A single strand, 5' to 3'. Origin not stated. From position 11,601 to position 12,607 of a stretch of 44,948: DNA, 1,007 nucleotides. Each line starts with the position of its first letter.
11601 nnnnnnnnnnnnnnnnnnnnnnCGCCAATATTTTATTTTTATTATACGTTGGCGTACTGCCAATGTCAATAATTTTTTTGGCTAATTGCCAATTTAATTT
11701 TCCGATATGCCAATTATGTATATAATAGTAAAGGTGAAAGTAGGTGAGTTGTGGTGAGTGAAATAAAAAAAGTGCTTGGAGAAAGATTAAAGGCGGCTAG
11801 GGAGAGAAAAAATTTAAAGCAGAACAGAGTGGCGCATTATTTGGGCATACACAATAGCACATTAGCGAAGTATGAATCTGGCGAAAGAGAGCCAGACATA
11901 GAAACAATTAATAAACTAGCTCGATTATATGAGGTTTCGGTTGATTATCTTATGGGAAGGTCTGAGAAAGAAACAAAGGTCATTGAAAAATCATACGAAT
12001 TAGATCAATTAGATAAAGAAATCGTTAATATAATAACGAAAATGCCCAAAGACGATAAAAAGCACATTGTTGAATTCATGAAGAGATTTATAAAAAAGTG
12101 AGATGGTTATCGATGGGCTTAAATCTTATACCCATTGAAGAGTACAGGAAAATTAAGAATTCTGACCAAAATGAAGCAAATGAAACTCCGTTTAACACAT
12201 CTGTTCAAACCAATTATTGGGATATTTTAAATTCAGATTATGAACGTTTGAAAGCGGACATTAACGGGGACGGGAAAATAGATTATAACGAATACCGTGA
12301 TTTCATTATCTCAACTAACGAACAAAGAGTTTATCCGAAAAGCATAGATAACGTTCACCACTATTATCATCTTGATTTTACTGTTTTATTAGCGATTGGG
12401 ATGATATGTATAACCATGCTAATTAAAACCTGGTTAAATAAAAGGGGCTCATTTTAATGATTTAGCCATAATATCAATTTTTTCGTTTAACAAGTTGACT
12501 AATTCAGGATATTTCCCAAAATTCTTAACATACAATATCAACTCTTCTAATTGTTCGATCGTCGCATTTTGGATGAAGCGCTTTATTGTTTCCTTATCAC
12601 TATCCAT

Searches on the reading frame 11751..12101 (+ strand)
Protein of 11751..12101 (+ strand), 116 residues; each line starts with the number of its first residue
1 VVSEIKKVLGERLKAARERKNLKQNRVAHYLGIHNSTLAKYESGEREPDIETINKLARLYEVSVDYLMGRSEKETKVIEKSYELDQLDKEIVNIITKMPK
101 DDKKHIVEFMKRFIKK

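Call 56: search_protein_families(library=pfam, proteins=[window:11751-12101:+], max_evalue=0.001)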
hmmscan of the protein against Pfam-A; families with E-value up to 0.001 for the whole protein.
window:11751-12101:+ (116 aa): 4 families
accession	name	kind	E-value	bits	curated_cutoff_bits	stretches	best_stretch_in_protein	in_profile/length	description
PF01381.28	HTH_3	-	8.5e-18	64.6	23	1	13-67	1-55/55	Helix-turn-helix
PF12844.13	HTH_19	-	3e-13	49.9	30.2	1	10-68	1-59/64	Helix-turn-helix domain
PF13560.12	HTH_31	-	9.7e-13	48.7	27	1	9-65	2-59/64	Helix-turn-helix domain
PF13443.12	HTH_26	-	3e-06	27.8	22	1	12-66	1-56/63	Cro/C1-type HTH DNA-binding domain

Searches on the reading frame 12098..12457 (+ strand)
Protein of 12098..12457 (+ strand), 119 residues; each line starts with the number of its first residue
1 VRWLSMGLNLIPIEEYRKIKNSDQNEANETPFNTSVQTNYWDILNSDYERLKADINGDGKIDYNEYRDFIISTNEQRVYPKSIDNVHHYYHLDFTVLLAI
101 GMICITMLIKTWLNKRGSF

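Call 56: search_protein_families(library=pfam, proteins=[window:12098-12457:+], max_evalue=0.001)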
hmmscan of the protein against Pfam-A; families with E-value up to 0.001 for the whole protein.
window:12098-12457:+ (119 aa): 2 families
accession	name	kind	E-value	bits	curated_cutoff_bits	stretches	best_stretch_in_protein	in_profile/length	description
PF00036.39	EF-hand_1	-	0.00012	21.8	25.4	1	52-71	8-27/29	EF hand domain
PF13202.12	EF-hand_5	-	0.00017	21.3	25.9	1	52-69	7-24/25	EF hand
